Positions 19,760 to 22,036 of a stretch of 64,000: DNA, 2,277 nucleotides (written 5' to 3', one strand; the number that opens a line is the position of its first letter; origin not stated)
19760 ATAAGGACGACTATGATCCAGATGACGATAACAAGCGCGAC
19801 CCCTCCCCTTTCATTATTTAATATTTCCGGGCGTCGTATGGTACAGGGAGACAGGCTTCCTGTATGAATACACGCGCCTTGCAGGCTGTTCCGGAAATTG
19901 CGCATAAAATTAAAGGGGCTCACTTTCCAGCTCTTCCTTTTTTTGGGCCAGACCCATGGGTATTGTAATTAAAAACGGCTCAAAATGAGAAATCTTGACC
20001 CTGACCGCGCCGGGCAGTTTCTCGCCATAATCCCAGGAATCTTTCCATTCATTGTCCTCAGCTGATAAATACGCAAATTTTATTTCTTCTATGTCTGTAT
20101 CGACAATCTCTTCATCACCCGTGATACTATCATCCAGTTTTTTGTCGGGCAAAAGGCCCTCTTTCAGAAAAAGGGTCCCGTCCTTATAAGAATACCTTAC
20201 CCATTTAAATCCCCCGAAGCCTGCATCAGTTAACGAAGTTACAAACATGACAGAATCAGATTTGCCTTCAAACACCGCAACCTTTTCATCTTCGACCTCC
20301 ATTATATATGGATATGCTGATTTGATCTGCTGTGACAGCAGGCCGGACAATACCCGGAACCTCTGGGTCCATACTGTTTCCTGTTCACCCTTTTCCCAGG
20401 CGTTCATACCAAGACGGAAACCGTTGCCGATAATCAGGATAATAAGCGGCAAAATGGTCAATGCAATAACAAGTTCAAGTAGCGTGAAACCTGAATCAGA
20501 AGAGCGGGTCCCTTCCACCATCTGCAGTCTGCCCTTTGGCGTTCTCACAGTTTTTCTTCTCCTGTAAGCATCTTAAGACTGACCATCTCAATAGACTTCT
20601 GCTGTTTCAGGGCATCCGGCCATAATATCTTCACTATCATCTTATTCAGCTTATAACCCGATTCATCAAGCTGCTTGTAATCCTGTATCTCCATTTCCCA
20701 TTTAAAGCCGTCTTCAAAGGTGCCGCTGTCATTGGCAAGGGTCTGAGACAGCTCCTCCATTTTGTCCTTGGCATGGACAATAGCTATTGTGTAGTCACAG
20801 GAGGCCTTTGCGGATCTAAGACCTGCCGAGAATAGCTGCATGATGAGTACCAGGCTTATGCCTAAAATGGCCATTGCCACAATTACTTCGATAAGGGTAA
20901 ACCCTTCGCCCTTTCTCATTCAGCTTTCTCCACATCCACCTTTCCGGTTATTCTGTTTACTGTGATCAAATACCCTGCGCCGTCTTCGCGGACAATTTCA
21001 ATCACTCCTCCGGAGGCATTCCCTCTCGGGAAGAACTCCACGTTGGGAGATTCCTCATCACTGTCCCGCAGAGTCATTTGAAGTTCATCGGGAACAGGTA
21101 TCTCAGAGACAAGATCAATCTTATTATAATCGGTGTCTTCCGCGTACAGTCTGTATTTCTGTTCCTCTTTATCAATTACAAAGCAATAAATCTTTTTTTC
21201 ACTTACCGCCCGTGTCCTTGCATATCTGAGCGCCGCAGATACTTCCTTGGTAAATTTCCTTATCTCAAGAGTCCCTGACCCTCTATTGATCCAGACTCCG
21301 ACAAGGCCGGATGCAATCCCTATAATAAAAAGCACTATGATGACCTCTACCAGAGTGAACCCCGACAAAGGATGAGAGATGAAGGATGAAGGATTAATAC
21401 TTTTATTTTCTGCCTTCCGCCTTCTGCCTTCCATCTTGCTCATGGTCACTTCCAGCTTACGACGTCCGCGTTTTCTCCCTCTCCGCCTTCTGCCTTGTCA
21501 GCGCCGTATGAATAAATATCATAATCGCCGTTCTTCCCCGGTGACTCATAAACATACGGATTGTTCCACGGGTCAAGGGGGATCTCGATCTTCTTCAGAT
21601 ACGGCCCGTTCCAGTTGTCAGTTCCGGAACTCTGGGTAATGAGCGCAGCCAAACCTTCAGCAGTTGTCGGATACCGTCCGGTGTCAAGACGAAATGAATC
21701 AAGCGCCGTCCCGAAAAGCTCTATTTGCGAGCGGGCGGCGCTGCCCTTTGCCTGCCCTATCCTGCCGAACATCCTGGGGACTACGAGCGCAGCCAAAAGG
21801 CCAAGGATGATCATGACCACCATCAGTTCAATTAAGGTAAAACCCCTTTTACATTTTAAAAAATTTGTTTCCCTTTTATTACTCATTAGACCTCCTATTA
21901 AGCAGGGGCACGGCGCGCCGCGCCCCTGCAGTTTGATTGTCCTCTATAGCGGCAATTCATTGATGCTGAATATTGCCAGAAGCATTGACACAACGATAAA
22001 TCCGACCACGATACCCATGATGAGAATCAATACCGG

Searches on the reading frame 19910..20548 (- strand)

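Call 6: search_protein_families(library=pfam, proteins=[window:19910-20548:-], max_evalue=0.01)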
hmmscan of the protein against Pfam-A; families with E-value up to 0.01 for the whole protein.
window:19910-20548:- (212 aa): 1 family
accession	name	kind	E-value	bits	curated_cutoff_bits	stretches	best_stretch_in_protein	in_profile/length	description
PF07963.17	N_methyl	-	4.5e-05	23.3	21.2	1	16-33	2-19/27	Prokaryotic N-terminal methylation motif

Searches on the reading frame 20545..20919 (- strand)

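Call 6: search_protein_families(library=pfam, proteins=[window:20545-20919:-], max_evalue=0.01)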
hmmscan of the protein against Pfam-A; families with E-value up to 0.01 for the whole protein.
window:20545-20919:- (124 aa): 1 family
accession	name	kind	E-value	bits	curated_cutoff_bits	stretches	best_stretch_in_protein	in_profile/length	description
PF07963.17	N_methyl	-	1.1e-07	31.6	21.2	1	1-26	1-26/27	Prokaryotic N-terminal methylation motif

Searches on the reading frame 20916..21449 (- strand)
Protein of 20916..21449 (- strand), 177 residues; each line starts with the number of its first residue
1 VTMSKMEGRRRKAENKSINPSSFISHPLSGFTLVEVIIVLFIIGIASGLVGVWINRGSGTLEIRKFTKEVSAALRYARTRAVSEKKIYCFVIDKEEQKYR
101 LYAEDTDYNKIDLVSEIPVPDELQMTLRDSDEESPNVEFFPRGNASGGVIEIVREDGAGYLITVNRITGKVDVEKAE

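Call 6: search_protein_families(library=pfam, proteins=[window:20916-21449:-], max_evalue=0.01)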
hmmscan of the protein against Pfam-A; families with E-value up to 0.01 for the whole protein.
window:20916-21449:- (177 aa): 2 families
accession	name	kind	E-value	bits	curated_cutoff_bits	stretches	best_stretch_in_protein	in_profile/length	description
PF12019.13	GspH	-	7.6e-06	26.8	21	1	69-166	4-106/108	Type II transport protein GspH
PF07963.17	N_methyl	-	8.1e-05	22.5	21.2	1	29-50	5-26/27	Prokaryotic N-terminal methylation motif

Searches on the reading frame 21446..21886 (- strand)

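Call 6: search_protein_families(library=pfam, proteins=[window:21446-21886:-], max_evalue=0.01)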
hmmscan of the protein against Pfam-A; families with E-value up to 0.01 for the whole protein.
window:21446-21886:- (146 aa): 2 families
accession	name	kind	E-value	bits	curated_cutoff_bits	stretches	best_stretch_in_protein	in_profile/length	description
PF08334.16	T2SSG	-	1.1e-39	135.3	21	1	38-145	1-108/108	Type II secretion system (T2SS), protein G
PF07963.17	N_methyl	-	2.7e-09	36.7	21.2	1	11-35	2-26/27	Prokaryotic N-terminal methylation motif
